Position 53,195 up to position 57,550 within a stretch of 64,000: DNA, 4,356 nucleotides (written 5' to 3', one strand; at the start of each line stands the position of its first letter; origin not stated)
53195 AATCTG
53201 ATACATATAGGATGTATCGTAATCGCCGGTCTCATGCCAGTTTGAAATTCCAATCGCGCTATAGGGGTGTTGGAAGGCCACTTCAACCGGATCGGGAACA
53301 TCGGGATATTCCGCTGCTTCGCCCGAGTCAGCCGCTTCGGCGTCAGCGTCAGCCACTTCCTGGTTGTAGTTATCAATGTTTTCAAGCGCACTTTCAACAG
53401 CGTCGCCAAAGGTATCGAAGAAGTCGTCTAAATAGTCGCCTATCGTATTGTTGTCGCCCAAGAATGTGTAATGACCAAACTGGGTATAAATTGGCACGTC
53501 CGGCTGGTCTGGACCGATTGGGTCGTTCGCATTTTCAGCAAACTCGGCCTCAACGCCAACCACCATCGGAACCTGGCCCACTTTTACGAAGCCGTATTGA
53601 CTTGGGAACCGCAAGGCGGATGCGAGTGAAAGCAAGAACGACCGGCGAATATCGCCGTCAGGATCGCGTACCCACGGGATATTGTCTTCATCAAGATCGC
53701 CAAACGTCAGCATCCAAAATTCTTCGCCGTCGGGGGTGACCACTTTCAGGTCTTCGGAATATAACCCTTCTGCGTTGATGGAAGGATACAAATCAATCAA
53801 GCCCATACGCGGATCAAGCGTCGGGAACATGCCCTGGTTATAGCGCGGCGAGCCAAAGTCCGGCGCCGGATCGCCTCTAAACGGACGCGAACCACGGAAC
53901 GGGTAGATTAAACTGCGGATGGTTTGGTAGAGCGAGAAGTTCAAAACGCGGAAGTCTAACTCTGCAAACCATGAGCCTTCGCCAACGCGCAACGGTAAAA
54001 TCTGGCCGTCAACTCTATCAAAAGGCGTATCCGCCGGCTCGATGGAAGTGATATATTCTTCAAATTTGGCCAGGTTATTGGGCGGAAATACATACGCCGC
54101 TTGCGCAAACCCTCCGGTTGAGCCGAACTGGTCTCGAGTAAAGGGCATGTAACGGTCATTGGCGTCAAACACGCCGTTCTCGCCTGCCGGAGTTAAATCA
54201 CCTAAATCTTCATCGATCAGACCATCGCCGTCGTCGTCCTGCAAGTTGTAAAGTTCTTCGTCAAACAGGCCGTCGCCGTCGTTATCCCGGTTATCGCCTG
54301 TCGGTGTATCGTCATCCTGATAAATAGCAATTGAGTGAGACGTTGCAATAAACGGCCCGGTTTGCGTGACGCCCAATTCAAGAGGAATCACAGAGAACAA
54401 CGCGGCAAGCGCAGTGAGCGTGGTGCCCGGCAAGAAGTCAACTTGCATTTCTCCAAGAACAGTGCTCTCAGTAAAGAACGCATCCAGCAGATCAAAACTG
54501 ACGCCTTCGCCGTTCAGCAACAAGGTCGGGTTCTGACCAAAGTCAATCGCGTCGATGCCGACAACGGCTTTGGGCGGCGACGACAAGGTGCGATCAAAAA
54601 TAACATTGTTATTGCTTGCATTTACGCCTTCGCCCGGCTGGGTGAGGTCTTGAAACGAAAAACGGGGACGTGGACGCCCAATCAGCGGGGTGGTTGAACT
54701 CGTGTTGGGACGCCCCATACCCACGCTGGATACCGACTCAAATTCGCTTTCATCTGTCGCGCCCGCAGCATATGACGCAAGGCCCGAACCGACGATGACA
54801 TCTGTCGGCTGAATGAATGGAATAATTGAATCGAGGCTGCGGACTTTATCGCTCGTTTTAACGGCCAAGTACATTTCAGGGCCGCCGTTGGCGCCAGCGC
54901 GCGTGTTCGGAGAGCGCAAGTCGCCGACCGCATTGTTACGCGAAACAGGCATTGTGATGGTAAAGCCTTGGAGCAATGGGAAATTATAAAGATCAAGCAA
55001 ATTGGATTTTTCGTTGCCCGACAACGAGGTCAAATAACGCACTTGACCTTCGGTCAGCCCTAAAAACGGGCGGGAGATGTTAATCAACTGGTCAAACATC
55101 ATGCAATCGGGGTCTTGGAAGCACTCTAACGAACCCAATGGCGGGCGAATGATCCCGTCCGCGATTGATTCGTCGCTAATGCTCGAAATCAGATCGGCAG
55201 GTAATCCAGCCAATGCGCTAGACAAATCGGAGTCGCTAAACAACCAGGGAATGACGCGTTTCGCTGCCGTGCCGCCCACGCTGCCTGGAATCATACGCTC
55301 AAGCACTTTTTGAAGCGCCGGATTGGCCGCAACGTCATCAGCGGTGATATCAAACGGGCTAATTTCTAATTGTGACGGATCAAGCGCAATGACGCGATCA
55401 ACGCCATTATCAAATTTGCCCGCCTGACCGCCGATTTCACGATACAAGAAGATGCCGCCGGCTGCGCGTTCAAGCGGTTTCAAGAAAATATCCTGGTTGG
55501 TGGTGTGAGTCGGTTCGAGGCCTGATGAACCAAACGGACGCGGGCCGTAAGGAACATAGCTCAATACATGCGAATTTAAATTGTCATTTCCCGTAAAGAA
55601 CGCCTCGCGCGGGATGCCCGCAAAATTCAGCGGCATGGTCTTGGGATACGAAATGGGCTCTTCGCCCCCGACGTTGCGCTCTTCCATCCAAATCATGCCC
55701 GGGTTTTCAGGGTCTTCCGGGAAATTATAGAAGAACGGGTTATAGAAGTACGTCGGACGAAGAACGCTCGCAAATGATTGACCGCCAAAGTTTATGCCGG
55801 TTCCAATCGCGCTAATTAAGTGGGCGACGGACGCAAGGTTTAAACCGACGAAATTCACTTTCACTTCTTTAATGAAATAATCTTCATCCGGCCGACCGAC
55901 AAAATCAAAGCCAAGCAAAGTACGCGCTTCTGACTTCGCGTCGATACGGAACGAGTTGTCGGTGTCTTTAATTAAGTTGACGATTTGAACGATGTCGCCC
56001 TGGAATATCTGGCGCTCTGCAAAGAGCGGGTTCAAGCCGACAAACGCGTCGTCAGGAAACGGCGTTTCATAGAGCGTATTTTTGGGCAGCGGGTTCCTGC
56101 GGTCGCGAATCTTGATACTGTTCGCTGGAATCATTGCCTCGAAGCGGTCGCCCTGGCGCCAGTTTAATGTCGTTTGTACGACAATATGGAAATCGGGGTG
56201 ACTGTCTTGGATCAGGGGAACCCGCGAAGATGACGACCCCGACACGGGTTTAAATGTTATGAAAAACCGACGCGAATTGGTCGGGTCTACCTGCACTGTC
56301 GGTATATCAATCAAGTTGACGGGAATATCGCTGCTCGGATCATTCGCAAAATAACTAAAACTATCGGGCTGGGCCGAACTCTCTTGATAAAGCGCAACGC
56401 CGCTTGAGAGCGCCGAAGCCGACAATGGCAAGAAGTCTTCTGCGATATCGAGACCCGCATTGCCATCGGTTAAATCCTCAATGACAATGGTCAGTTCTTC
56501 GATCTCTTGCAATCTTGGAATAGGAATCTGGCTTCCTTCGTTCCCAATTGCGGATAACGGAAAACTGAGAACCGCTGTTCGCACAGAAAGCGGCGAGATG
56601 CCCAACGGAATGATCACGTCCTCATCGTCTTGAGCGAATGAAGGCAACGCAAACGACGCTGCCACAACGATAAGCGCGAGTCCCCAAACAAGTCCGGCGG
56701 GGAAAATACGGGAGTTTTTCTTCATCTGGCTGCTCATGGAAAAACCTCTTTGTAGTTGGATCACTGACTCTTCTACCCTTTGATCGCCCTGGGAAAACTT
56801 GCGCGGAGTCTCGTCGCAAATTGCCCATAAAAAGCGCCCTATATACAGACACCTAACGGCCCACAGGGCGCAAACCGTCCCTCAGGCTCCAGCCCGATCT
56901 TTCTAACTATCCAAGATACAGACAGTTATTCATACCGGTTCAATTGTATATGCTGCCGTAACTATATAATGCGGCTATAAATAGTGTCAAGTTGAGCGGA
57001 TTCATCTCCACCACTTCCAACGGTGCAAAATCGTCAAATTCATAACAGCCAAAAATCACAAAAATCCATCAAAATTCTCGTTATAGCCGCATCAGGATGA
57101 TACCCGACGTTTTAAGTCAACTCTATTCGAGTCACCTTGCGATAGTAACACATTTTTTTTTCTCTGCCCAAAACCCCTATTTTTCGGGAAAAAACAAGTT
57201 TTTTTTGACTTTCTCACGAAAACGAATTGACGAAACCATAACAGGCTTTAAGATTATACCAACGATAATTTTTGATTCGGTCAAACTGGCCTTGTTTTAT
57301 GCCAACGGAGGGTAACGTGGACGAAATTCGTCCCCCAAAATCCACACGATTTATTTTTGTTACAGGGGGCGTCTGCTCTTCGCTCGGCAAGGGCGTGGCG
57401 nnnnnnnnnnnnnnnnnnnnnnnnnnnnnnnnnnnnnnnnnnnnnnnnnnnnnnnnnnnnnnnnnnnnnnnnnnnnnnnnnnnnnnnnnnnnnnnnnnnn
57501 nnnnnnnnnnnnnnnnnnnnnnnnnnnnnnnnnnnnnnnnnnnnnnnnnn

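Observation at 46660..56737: Operon-like array: giant 2147-aa TSP3-repeat secreted protein, a membrane-anchored hypothetical, a SurA/PpiC-type lipoprotein PPIase and a Wzz-like co-polymerase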

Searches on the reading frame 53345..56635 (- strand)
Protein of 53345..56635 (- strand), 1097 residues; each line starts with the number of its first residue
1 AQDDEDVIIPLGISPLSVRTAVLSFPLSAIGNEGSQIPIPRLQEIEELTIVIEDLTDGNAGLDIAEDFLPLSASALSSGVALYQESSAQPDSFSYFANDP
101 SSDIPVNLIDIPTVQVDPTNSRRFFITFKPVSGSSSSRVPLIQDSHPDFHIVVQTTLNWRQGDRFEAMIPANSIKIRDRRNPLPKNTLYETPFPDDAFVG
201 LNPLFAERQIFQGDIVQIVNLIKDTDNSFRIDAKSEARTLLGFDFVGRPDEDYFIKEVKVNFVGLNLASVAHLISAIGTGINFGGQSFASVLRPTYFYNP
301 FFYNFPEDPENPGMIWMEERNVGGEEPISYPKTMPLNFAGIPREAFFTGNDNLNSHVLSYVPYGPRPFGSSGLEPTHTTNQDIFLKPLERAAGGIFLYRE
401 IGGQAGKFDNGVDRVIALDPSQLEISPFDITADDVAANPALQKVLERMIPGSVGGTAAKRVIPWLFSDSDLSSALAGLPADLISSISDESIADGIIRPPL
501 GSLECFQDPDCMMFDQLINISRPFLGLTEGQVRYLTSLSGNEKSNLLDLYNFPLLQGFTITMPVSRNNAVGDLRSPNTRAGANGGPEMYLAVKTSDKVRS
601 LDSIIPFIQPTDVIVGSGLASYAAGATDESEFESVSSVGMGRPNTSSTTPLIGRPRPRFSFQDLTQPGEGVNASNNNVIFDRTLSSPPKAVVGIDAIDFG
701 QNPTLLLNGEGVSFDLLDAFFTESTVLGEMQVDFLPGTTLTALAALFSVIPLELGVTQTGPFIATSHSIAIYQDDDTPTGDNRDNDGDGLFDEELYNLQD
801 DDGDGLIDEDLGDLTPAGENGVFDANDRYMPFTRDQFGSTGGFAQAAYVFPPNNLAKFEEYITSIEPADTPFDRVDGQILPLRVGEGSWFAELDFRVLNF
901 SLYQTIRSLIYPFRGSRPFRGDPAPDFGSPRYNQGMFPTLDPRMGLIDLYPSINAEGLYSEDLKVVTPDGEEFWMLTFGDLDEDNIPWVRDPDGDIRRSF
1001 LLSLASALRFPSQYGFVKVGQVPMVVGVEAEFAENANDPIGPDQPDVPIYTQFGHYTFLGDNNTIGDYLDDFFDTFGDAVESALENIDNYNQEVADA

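Call 57: predict_structure(alignment_id=A3)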
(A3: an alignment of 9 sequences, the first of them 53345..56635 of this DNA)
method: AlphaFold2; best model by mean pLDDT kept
length: 1097 residues; sequences in the alignment: 9
mean_pLDDT: 40.8   pTM: 0.32
mean pLDDT of the five models: 40.8, 37.3, 35.8, 35.5, 32.2
residues with pLDDT >= 90: 4; 70-90: 103; 50-70: 88; < 50: 902
segments of 3 or more residues with pLDDT < 50: 1-17, 30-39, 155-158, 213-433, 436-481, 488-496, 498-513, 515-861, 864-870, 875-1097
pLDDT, mean of each block of 10 residues (from residue 1): 27 43 70 40 82 75 62 70 73 67 82 83 87 78 65 58 75 79 64 78 69 42 28 28 36 43 40 38 29 25 31 40 44 36 28 23 26 24 25 23 23 32 41 48 43 37 47 43 49 43 42 44 37 44 38 41 39 31 33 30 30 38 30 23 25 23 26 26 23 24 27 30 27 28 27 25 27 30 36 33 31 30 30 32 38 42 46 47 35 29 31 34 32 31 34 36 41 40 37 39 38 32 38 39 44 40 40 40 41 39
secondary structure, 60 per line:
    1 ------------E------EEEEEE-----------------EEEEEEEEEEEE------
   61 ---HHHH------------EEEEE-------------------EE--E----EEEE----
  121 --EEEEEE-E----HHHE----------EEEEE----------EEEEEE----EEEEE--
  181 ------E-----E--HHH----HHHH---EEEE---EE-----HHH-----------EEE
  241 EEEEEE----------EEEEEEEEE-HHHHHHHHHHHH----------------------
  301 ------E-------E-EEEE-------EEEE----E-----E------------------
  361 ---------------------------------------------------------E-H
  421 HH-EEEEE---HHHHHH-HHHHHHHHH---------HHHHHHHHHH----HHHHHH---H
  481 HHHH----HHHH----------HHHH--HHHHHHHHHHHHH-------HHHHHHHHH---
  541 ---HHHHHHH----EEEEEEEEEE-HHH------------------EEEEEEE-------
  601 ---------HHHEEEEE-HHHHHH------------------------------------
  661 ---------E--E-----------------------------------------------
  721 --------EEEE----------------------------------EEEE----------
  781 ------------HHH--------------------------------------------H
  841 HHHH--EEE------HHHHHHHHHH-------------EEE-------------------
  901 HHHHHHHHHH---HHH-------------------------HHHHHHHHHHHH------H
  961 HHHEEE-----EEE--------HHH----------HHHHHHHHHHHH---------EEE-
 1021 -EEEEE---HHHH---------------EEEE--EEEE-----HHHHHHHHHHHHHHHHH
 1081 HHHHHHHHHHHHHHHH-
elements in order (helices of 4 or more, strands of 3 or more residues): E20-25 E43-54 H64-67 E80-84 E113-116 E123-128 E149-153 E164-169 E174-178 H203-206 E210-213 E238-246 E257-265 H267-278 E317-320 E328-331 E424-428 H432-437 H439-447 H457-466 H471-476 H480-484 H489-492 H503-506 H509-521 H529-537 H544-550 E555-564 E587-593 E613-617 H619-624 E729-732 E767-770 H840-844 E847-849 H856-865 E879-881 H901-910 H942-953 H960-963 E964-966 E972-974 H996-1007 E1017-1019 E1022-1026 H1030-1033 E1049-1052 E1055-1058 H1064-1096

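Call 78: fold_search(model_id=the predicted structure, library=pdb)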
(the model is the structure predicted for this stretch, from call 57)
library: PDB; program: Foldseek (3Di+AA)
matches with E <= 10: 521; with E <= 0.001: 0
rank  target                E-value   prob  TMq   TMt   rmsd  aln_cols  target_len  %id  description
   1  7soj_A                1.3e-02  0.57  0.07  0.09  13.6       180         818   10  Structure of V750A Soybean Lipoxygenase at 277K (released 2022-11-02)
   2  4wfo                  1.6e-02  0.54  0.07  0.09  12.8       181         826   11  manganese-substituted soybean lipoxygenase-1 (released 2015-09-30)
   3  5tqo_B                1.7e-02  0.54  0.07  0.09  11.8       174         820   11  Lipoxygenase-1 (soybean) L546A/L754A mutant at 300K (released 2017-11-01)
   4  5tqn_B                1.7e-02  0.44  0.07  0.09  13.4       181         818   11  Lipoxygenase-1 (soybean) L546A mutant at 293K (released 2017-11-01)
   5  5tr0_B                2.9e-02  0.57  0.08  0.10  13.4       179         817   12  Lipoxygenase-1 (soybean) L754A mutant at 293K (released 2017-11-01)
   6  5tqo_A                2.9e-02  0.54  0.07  0.09  13.1       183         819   12  Lipoxygenase-1 (soybean) L546A/L754A mutant at 300K (released 2017-11-01)
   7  4p1x_B                3.2e-02  0.21  0.06  0.18  16.5       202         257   11  Crystal structure of staphylococcal LUK prepore (released 2014-10-01)
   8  9o4s                  4.8e-02  0.23  0.07  0.09  16.1       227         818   12  RT XFEL structure of Soybean Lipoxygenase-1 in small unit-cell (released 2026-04-08)
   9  2iuj                  5.7e-02  0.25  0.06  0.08  14.8       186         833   10  Crystal Structure of Soybean Lipoxygenase-B (released 2006-10-11)
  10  2jh2_A                6.0e-02  0.38  0.06  0.28   9.3       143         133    6  X-ray crystal structure of a cohesin-like module from Clostridium perfringens (released 2007-11-06)
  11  6u3y_B                6.7e-02  0.15  0.06  0.17  15.2       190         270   14  Structure-based discovery of a novel small-molecule inhibitor of methicillin-resistant S. aureus (released 2020-03-25)
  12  2jh2_B                7.5e-02  0.33  0.06  0.29   9.1       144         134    7  X-ray crystal structure of a cohesin-like module from Clostridium perfringens (released 2007-11-06)
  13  8rj8_D                8.4e-02  0.12  0.05  0.15  24.1       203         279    8  CytK nanopore mutant (released 2025-01-01)
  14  2jh2_C                9.9e-02  0.21  0.06  0.30  13.6       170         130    7  X-ray crystal structure of a cohesin-like module from Clostridium perfringens (released 2007-11-06)
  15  4p1x_F                9.9e-02  0.11  0.05  0.16  17.6       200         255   10  Crystal structure of staphylococcal LUK prepore (released 2014-10-01)
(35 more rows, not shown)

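Call 89: search_protein_representatives(alignment_id=A3)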
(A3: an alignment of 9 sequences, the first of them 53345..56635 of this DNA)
Query: 9 sequences, 1100 profile positions. Proteins with E-value up to 0.001 (for the whole library): 134; up to 1e-10: 48; up to 1e-30: 27. The best 134 are listed.
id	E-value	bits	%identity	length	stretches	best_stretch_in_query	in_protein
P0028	0.0e+00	1669.6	-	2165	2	3-1099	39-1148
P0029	0.0e+00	1585.7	-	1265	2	1-1100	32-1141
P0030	0.0e+00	1468.4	-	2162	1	1-1100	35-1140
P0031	0.0e+00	1372.2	-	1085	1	4-1044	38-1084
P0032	0.0e+00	1046.5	-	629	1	354-982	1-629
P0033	0.0e+00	1042.3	-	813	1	2-783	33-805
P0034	0.0e+00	1026.8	-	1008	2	452-1100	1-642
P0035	7.7e-179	613.1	-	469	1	251-725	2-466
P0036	6.1e-163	560.4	-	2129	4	539-1099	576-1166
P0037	6.5e-121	421.3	-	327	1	448-748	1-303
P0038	1.5e-115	403.5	-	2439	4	538-854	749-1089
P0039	5.4e-107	375.2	-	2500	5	544-852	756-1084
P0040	1.1e-68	248.3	-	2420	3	557-838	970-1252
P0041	2.5e-68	247.1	-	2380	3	557-833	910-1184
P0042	2.6e-66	240.5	-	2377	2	555-840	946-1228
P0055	1.9e-24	101.8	-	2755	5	692-855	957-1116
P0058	2.0e-21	91.9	-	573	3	13-264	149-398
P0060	3.1e-20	87.9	-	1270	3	43-264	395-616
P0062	1.1e-16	76.2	-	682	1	25-267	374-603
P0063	1.7e-16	75.5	-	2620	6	60-185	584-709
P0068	1.8e-13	65.5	-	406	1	18-267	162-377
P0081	4.1e-08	47.8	-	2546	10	146-274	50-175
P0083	1.2e-07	46.2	-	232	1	43-176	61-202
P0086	3.2e-07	44.8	-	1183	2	66-184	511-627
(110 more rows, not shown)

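Call 90: search_protein_families(library=pfam, proteins=[P0058, P0060, P0062, P0068, P0063, P0081, P0083, P0086], max_evalue=0.001)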
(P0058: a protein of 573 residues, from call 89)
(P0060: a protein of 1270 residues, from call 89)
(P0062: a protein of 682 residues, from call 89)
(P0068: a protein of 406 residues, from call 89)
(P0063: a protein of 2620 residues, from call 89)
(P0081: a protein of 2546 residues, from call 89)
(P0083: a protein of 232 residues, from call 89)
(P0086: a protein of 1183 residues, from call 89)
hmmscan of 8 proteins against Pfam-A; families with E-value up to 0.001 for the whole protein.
P0058 (573 aa): 1 family
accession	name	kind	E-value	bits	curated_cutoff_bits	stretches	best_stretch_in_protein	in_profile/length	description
PF04151.21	PPC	-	0.00031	22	25.9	1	40-117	1-69/70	Bacterial pre-peptidase C-terminal domain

P0060 (1270 aa): 1 family
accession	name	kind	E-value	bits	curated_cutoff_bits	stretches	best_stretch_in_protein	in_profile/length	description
PF00082.27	Peptidase_S8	-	3.9e-48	164.7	21.8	1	42-314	3-265/288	Subtilase family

P0062 (682 aa): 3 families
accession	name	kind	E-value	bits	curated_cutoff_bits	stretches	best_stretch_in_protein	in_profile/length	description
PF13620.12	CarboxypepD_reg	-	1.3e-08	35.5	32.3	1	124-182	1-57/82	Carboxypeptidase regulatory-like domain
PF00413.30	Peptidase_M10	-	1.3e-05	25.5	24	1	36-64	103-131/159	Matrixin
PF04151.21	PPC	-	0.00043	21.5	25.9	0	268-339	1-69/70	Bacterial pre-peptidase C-terminal domain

P0068 (406 aa): 0 families

P0063 (2620 aa): 4 families
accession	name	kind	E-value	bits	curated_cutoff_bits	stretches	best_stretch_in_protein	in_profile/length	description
PF00413.30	Peptidase_M10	-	1.3e-09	38.5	24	1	162-237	84-158/159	Matrixin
PF13517.12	FG-GAP_3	-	7.4e-07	30.1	26.9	0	2388-2471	1-60/61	FG-GAP-like repeat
PF13620.12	CarboxypepD_reg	-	4.8e-06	27.3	32.3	1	249-307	1-53/82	Carboxypeptidase regulatory-like domain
PF01839.29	FG-GAP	-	0.00046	20.4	22.1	0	2456-2475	4-23/37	FG-GAP repeat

P0081 (2546 aa): 4 families
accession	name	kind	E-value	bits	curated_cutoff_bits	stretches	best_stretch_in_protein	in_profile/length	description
PF13519.12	VWA_2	-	3.5e-15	57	27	1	841-947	1-107/107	von Willebrand factor type A domain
PF00092.34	VWA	-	1e-11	45.8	23.8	1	840-1007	1-169/174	von Willebrand factor type A domain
PF13620.12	CarboxypepD_reg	-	3.1e-07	31.1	32.3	1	2156-2229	1-80/82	Carboxypeptidase regulatory-like domain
PF21471.3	Reelin_subrepeat-B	-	4.8e-05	23.6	27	0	2080-2102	54-76/127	Reelin subrepeat B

P0083 (232 aa): 0 families

P0086 (1183 aa): 4 families
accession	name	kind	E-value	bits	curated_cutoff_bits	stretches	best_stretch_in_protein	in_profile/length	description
PF13620.12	CarboxypepD_reg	-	2.7e-15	56.9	32.3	2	827-881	1-58/82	Carboxypeptidase regulatory-like domain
PF13715.12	CarbopepD_reg_2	-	7.7e-11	42.3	32.2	1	828-882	1-55/88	CarboxypepD_reg-like domain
PF17210.9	SdrD_B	-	5.1e-07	30.3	29.7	1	833-898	17-87/112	SdrD B-like domain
PF09430.16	EMC7_beta-sandw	-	6.7e-05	23.5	26.6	0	841-888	8-56/122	ER membrane protein complex subunit 7, beta-sandwich domain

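Call 91: list_cluster_members(proteins=[P0036, P0038, P0039, P0040, P0055, P0058, P0060, P0062, P0063, P0028])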
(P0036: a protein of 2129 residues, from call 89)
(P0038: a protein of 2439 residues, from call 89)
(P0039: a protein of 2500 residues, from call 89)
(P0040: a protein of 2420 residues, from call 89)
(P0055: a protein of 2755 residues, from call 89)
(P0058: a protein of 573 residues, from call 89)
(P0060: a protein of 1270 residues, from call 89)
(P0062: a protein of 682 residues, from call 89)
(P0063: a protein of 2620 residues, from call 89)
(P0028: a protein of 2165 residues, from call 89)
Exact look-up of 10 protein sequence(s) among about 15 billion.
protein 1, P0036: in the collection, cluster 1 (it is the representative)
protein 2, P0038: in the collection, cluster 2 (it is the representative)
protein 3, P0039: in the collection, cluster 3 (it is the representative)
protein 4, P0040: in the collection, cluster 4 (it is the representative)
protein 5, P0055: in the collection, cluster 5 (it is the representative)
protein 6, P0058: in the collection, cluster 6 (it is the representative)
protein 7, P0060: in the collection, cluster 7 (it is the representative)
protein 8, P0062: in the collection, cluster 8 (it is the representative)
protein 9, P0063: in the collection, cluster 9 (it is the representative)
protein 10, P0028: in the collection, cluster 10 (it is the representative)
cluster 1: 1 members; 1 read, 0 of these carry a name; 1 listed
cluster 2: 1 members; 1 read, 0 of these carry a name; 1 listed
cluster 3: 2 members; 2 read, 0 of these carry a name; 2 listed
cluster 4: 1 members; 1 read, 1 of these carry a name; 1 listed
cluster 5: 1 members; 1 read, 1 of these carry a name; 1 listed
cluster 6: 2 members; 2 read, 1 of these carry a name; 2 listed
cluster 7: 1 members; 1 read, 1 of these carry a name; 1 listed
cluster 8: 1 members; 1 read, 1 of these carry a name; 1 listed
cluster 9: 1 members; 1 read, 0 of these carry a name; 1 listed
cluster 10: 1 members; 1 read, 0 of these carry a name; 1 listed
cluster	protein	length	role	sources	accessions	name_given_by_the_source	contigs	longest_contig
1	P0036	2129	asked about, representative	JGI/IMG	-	-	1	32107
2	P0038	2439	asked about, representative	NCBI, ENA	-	-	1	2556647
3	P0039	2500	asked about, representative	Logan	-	-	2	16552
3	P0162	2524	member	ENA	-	-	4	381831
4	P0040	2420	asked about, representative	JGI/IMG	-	hypothetical protein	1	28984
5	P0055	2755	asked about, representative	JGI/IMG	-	Matrixin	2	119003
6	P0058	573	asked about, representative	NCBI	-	-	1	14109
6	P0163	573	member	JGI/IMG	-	hypothetical protein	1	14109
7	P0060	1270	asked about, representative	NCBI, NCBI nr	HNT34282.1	MAG TPA: S8 family peptidase, partial [bacterium] | S8 family peptidase [bacterium]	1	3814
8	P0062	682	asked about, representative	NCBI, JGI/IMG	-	hypothetical protein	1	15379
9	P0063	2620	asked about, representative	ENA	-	-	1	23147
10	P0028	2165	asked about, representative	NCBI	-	-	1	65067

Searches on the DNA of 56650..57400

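Call 80: search_rna_families(source=window, start=56650, end=57400, threshold=evalue, max_evalue=1)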
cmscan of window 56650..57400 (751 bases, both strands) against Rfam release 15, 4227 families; matches with E-value up to 1: 1.
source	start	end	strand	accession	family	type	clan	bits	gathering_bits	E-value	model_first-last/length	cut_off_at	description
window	56942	57094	+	RF04321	tmRNA_permuted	Gene;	-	18.5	47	0.15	1-213/213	no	permuted transfer-messenger RNA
